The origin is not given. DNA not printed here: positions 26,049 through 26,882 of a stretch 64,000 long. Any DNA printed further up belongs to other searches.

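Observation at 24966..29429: Reconstructable peptide-led biosynthetic operon: small peptide + BtrH-like enzyme + AMP ligase + MFS + TPR regulator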

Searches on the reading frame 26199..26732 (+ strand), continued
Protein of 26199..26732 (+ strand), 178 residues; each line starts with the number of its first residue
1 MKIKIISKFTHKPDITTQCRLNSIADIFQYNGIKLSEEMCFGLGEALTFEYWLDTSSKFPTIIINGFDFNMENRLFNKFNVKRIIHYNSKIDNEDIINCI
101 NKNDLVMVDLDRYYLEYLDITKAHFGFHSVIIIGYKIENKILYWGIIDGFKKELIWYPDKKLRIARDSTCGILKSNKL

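Call 28: find_encoding_contigs(protein=P0006, flank=10000, max_places=2)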
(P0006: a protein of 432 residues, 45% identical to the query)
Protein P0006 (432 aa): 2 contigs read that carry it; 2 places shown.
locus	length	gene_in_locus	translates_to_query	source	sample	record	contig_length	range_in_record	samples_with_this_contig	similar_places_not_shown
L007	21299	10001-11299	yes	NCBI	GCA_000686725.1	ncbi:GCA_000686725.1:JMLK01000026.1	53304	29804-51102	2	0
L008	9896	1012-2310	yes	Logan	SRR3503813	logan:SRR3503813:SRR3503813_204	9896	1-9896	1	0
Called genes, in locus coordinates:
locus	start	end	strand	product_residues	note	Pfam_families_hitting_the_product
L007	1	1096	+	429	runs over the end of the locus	PF01547:SBP_bac_1, PF13416:SBP_bac_8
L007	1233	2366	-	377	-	PF13439:Glyco_transf_4, PF00534:Glycos_transf_1, PF20706:GT4-conflict, PF13692:Glyco_trans_1_4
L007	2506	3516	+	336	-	PF27663:Spore_coat_YutH, PF01636:APH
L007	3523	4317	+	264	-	-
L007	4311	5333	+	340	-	PF27663:Spore_coat_YutH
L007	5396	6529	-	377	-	PF13439:Glyco_transf_4, PF00534:Glycos_transf_1, PF13692:Glyco_trans_1_4, PF13524:Glyco_trans_1_2 (faint), PF20706:GT4-conflict (weak)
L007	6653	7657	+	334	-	PF27663:Spore_coat_YutH, PF01633:Choline_kinase, PF01636:APH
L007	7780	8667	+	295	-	PF05582:Peptidase_U57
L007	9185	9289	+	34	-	-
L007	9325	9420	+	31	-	-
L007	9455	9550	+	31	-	-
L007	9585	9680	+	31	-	-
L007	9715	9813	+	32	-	-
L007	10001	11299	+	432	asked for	PF04055:Radical_SAM, PF13353:Fer4_12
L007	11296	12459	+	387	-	PF02163:Peptidase_M50 (faint)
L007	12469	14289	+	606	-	PF00501:AMP-binding, PF00550:PP-binding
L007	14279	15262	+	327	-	PF14399:BtrH_N, PF16169:DUF4872 (faint)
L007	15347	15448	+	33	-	-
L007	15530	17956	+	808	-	PF02687:FtsX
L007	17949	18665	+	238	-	PF00005:ABC_tran, PF02463:SMC_N (weak), PF13304:AAA_21 (faint)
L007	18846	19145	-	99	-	PF01381:HTH_3 (faint)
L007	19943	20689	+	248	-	PF02517:Rce1-like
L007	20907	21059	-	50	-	-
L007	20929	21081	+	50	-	PF00005:ABC_tran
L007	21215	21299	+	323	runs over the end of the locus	PF02517:Rce1-like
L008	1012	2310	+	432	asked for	PF04055:Radical_SAM, PF13353:Fer4_12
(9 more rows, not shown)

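Call 36: find_encoding_contigs(protein=P0004, flank=8000, max_places=1)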
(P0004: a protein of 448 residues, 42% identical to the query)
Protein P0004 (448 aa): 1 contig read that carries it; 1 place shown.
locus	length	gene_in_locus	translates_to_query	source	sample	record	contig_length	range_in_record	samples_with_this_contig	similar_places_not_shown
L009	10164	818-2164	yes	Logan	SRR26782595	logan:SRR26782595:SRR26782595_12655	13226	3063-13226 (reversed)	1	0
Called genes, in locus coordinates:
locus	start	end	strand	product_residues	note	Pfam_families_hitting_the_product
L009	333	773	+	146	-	PF16169:DUF4872 (faint)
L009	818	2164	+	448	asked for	PF04055:Radical_SAM, PF13353:Fer4_12, PF13186:SPASM (weak)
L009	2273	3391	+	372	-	PF02687:FtsX (weak)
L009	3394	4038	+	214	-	PF02463:SMC_N, PF00005:ABC_tran, PF13304:AAA_21 (faint)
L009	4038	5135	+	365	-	PF12704:MacB_PCD, PF02687:FtsX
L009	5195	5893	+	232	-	PF22624:AASDHPPT_N, PF01648:ACPS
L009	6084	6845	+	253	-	PF01643:Acyl-ACP_TE, PF13279:4HBT_2 (faint), PF20791:Acyl-ACP_TE_C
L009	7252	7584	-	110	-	-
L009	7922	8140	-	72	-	PF11148:DUF2922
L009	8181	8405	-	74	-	PF07872:DUF1659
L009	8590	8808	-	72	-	PF11148:DUF2922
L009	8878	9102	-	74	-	PF07872:DUF1659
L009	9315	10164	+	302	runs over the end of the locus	PF00589:Phage_integrase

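Call 37: find_encoding_contigs(protein=P0009, flank=8000, max_places=1)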
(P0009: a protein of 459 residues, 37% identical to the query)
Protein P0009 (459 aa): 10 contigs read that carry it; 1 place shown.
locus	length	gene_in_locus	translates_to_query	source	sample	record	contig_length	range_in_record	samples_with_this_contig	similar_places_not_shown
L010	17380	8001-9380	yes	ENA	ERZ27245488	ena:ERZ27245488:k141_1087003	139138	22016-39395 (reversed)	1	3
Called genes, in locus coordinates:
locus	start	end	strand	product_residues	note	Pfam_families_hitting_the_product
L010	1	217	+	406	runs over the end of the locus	PF00990:GGDEF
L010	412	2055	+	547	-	PF01368:DHH, PF00571:CBS, PF07085:DRTGG, PF00571:CBS (weak), PF02833:DHHA2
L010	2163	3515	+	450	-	PF01595:CNNM, PF00571:CBS, PF03471:CorC_HlyC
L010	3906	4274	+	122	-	PF22747:Zn_ribbon_DUF2089, PF09862:DUF2089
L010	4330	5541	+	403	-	PF22746:SHOCT-like_DUF2089-C, PF24016:DUF7330 (faint), PF13349:DUF4097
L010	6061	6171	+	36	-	-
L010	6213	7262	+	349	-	PF14399:BtrH_N, PF16169:DUF4872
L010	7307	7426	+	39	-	-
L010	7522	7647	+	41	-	-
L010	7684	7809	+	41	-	-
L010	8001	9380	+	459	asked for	PF13353:Fer4_12, PF04055:Radical_SAM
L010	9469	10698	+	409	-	PF02163:Peptidase_M50 (faint)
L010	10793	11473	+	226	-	PF00005:ABC_tran, PF13304:AAA_21 (faint)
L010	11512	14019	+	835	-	PF12704:MacB_PCD, PF02687:FtsX, PF12704:MacB_PCD, PF02687:FtsX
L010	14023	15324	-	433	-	PF02518:HATPase_c (weak), PF14501:HATPase_c_5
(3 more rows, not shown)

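Call 38: find_encoding_contigs(protein=P0012, flank=8000, max_places=1)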
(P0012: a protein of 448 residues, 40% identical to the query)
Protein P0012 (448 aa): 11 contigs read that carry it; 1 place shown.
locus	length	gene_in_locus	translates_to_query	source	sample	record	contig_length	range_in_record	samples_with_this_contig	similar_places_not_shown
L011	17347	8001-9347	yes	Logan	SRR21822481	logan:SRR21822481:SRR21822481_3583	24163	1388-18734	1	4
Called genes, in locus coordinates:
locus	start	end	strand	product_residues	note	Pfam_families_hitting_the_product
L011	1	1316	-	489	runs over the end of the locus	PF00756:Esterase, PF03422:CBM_6, PF18099:CBM_35_2 (weak), PF00404:Dockerin_1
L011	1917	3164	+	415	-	-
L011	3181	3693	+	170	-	-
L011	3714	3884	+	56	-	-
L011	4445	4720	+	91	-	-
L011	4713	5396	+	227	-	PF02463:SMC_N (weak), PF00005:ABC_tran, PF13304:AAA_21 (faint)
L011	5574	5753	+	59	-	PF04542:Sigma70_r2 (weak)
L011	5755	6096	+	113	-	-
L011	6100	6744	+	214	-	PF06445:GyrI-like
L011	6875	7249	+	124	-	PF02261:Asp_decarbox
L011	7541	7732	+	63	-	-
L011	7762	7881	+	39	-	-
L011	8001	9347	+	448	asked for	PF04055:Radical_SAM, PF13353:Fer4_12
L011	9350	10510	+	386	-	-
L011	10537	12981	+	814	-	PF02687:FtsX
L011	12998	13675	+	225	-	PF00005:ABC_tran, PF13304:AAA_21 (faint)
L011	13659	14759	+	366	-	PF13529:Peptidase_C39_2, PF14399:BtrH_N, PF16169:DUF4872 (weak)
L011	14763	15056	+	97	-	PF00550:PP-binding (weak)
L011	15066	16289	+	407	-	PF00109:ketoacyl-synt, PF02801:Ketoacyl-synt_C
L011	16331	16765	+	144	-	PF22817:ApeP-like (weak), PF07977:FabA, PF22818:ApeI-like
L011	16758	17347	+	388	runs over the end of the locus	PF00109:ketoacyl-synt (faint), PF02801:Ketoacyl-synt_C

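Call 41: find_related_loci(query=A1, collection=genome_contigs, flank=10000)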
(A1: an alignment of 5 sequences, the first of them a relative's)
Query A1 (340 aa) in genome_contigs; peptide patterns used: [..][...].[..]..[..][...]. (x = any residue, [..] = any of these).
28 stretches matched a pattern; 4 encode a relative of the query (tblastn E <= 1e-3); 4 distinct loci.
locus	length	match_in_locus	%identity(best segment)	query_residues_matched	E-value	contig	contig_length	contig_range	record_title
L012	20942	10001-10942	29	19-332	6e-42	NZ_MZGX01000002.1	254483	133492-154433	Ruminiclostridium hungatei strain DSM 14427 CLHUN_contig000002, whole genome shotgun sequence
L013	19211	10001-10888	27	14-313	6e-22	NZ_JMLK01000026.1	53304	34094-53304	Clostridium akagii DSM 12554 BR66DRAFT_scaffold00021.21_C, whole genome shotgun sequence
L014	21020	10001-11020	26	10-338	5e-13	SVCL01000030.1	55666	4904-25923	MAG: Clostridium sp. isolate SIG253 k141_107000, whole genome shotgun sequence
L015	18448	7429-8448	26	10-338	5e-13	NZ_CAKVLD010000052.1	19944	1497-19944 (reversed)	MAG: uncultured Clostridium sp. isolate REFINED_METABAT215_TOP10_CONTIGS_1500_ASSEMBLY_K77_MERGED__Nepal_MoBio_Fiber-Had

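Call 44: search_protein_families(library=ncbifam, proteins=[L007:11296-12456:+, L005:1651-2670:+, L011:13659-14756:+, L003:14685-15626:-, L007:10001-11296:+, L011:14763-15053:+], max_evalue=1)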
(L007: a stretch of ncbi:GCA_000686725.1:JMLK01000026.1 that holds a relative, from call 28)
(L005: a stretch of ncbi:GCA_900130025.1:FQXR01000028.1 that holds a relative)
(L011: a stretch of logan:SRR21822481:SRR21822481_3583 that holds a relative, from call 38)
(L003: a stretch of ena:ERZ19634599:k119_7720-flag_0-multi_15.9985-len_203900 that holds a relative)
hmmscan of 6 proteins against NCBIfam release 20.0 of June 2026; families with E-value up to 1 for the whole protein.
L007:11296-12456:+ (387 aa): 2 families
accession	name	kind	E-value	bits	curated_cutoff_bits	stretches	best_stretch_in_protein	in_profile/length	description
NF041824.1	daptide_HExxH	equivalog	1.9e-20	73.4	300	1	79-366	68-366/379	daptide biosynthesis intramembrane metalloprotease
NF058609.1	RiPP_HExxH_LiaK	equivalog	3.2e-08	33.6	225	1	131-292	51-212/246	YydH/LiaK family epipeptide maturation metalloprotease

L005:1651-2670:+ (340 aa): 1 family
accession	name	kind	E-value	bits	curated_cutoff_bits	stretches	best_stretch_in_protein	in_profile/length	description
NF053550.1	DarH_acyl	equivalog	1.3e-19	70.5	300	1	16-336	7-325/325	BtrH-related acyltransferase DarH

L011:13659-14756:+ (366 aa): 1 family
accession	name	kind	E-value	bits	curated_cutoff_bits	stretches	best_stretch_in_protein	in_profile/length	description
NF053550.1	DarH_acyl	equivalog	4.9e-16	58.8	300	1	25-353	10-324/325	BtrH-related acyltransferase DarH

L003:14685-15626:- (313 aa): 7 families
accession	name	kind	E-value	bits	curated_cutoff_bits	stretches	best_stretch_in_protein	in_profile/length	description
NF007408.0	PRK09943.1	equivalog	3.1e-05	23.6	211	1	4-70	4-70/185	HTH-type transcriptional regulator PuuR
TIGR03070.1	couple_hipB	subfamily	3.8e-05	23.5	71.65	1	8-52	3-47/58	type II toxin-antitoxin system Y4mF family antitoxin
TIGR03830.1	CxxCG_CxxCG_HTH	subfamily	0.00036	20.3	61.8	1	9-60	67-117/127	type II TA system antitoxin MqsA family protein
NF041951.1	phage_RstR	subfamily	0.00076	19.7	80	1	7-59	2-54/108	RstR family transcriptional repressor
NF058600.1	TransRegSco1979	equivalog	0.0016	17.5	350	1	6-115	7-115/280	Sco1979 family transcriptional regulator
TIGR00270.2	TIGR00270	equivalog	0.024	14.4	110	1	8-53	76-121/159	multiprotein bridging factor aMBF1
NF007816.0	PRK10525.1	equivalog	0.16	11.1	511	0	123-266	98-223/318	cytochrome o ubiquinol oxidase subunit II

L007:10001-11296:+ (432 aa): 54 families (the best 25 are shown)
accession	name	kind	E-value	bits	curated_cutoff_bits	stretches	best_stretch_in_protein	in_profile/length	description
NF047865.1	rSAM_PapB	equivalog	1.2e-50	172.6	340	1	59-387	2-317/330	PapB family radical SAM/SPASM ranthipeptide maturase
TIGR03974.1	rSAM_six_Cys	equivalog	5.5e-45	154.1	425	1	48-416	85-443/451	thioether cross-link-forming SCIFF peptide maturase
TIGR04064.1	rSAM_nif11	equivalog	3e-41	141.6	518.7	1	8-387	29-401/459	nif11-like peptide radical SAM maturase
TIGR04068.1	rSAM_ocin_clost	equivalog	7.4e-38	130.6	500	1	57-386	81-421/462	Cys-rich peptide radical SAM maturase CcpM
NF040492.1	not_ScfB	exception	3.2e-36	125.2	855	1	54-416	89-442/450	ScfB-related radical SAM/SPASM orphan maturase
TIGR03906.1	quino_hemo_SAM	equivalog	1.8e-35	122.5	453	1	58-387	92-415/467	quinohemoprotein amine dehydrogenase maturation protein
NF038170.1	lachnocin_rSAM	equivalog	5.2e-28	98.1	550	1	48-419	59-417/440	lachnocin radical SAM maturase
NF041298.1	rSAM_mat_DynA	equivalog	3.9e-26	91.9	450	1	67-409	8-340/356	dynobactin maturation radical SAM/SPASM protein DynA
NF038107.1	rSAM_NF038107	equivalog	1.2e-24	87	600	1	26-388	49-402/444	Cys-every-fifth radical SAM/SPASM peptide maturase CefB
TIGR03978.1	rSAM_paired_1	equivalog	2.5e-24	85.9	370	1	49-230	71-249/466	His-Xaa-Ser system radical SAM maturase HxsB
TIGR03942.1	sulfatase_rSAM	equivalog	5.9e-24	84.8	349.45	1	66-387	7-325/363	anaerobic sulfatase maturase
NF050038.1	rSAM_RiPP_GggB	equivalog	2.9e-22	79.2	650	1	50-393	32-348/398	streptosactin maturase GggB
NF010321.0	PRK13758.1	equivalog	7.7e-20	71.3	441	1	60-396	5-340/370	anaerobic sulfatase-maturase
TIGR04083.1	rSAM_pep_methan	hypoth_equivalog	1.3e-19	70.3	300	1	63-410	3-331/376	TIGR04083 family peptide-modifying radical SAM enzyme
TIGR04280.1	geopep_mat_rSAM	hypoth_equivalog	4.3e-19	68.8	400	1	57-421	81-423/428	geopeptide radical SAM maturase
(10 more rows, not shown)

L011:14763-15053:+ (97 aa): 19 families
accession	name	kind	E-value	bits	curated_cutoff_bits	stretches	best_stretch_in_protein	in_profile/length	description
NF006617.0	PRK09184.1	subfamily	2.2e-11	43.6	70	1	4-91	12-91/96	phosphopantetheine-binding protein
TIGR00517.1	acyl_carrier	equivalog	3.5e-10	39.6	70.45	1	5-90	3-73/77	acyl carrier protein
NF003757.0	PRK05350.1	equivalog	7.5e-10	38.8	65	1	1-90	2-73/83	acyl carrier protein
NF058660.1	cispen_ACP_AmcB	equivalog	4.9e-09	36.2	80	1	6-92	2-77/80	cispentacin biosynthesis acyl carrier protein AmcB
NF002150.0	PRK00982.1-4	subfamily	1.3e-08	34.9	66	1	1-90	1-75/80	acyl carrier protein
NF002151.0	PRK00982.1-5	equivalog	2.4e-08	34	92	1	4-89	2-72/78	acyl carrier protein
NF002149.0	PRK00982.1-3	equivalog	4.9e-08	32.8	106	1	37-90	21-73/78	acyl carrier protein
NF002148.0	PRK00982.1-2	subfamily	1.4e-07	31.2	71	1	3-90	2-74/79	acyl carrier protein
NF005480.0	PRK07081.1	equivalog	1.1e-06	28.5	72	1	44-96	26-79/83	acyl carrier protein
NF052616.1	ACP_for_OlsHI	equivalog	9.6e-05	22.7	130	1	5-91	3-78/83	ornithine lipid biosynthesis acyl carrier protein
NF009104.0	PRK12449.1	equivalog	0.00036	20.4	70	1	47-94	33-79/80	acyl carrier protein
NF002147.0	PRK00982.1-1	equivalog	0.0035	17.1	84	1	35-92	23-79/83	acyl carrier protein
NF006031.0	PRK08172.1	equivalog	0.0053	17.4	76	1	36-80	21-65/82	acyl carrier protein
NF005079.0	PRK06508.1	equivalog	0.0054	17.1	83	1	36-76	20-60/93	acyl carrier protein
NF005502.0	PRK07117.1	equivalog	0.0059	16.8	79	1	24-74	11-60/82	acyl carrier protein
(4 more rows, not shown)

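Call 47: search_solved_structures(query=A1, max_evalue=1, show_alignments=1)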
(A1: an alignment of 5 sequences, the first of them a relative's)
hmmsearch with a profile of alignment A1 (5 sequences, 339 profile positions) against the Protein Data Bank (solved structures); distinct sequences matched with E-value up to 1: 2.
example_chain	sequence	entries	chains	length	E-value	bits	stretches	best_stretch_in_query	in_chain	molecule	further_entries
3erv_A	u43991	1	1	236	0.3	13.4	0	125-161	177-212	putative C39-like peptidase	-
8ahx_A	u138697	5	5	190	0.48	12.8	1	12-50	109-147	Ion-translocating oxidoreductase complex subunit A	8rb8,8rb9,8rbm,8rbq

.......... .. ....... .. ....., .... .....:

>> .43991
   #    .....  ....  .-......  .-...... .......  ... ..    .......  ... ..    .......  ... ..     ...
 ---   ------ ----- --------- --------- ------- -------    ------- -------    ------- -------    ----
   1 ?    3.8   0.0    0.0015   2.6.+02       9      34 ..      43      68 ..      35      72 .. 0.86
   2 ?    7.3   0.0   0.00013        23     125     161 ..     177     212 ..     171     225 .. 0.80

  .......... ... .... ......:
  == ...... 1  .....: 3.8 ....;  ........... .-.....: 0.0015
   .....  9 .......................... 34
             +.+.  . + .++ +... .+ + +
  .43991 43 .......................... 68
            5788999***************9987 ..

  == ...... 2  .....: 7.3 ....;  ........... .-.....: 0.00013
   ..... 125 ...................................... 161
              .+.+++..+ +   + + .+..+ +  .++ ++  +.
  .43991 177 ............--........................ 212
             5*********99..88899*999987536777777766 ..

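Call 48: search_solved_structures(query=L003:14685-15626:-, max_evalue=1)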
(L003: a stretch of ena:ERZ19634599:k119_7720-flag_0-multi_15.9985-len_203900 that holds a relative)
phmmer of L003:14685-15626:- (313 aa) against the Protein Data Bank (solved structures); distinct sequences matched with E-value up to 1: 13.
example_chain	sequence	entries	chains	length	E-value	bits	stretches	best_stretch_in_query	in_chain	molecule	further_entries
6jq1_A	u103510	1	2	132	0.00063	22.3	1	10-62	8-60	Transcriptional regulator, XRE family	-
6rnz_A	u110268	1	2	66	0.001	21.7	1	10-61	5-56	HTH-type transcriptional regulator DdrOC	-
7obi_A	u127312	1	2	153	0.0019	20.8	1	189-273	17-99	CTPR-rv4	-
6rnx_A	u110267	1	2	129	0.005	19.4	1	10-62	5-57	HTH-type transcriptional regulator DdrOC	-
6rmq_A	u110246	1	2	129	0.005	19.4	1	10-62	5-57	HTH-type transcriptional regulator DdrOC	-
3urz_A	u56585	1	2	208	0.15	14.6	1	199-233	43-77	Uncharacterized protein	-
8tac_A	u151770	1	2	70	0.15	14.5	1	8-54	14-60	DBP48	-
8vd6_A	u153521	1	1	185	0.28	13.7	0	5-58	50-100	CAP REPEAT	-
2b5a_A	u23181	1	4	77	0.42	13.1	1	7-44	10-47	C.BclI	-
2wus_R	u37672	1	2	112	0.43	13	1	7-45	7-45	PUTATIVE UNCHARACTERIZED PROTEIN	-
6af3_B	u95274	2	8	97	0.53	12.7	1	12-53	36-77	HigA antitoxin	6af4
1agq_A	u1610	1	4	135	0.76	12.2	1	183-221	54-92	GLIAL CELL-DERIVED NEUROTROPHIC FACTOR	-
2v5e_B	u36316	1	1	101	0.84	12.1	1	183-218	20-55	GLIAL CELL LINE-DERIVED NEUROTROPHIC FACTOR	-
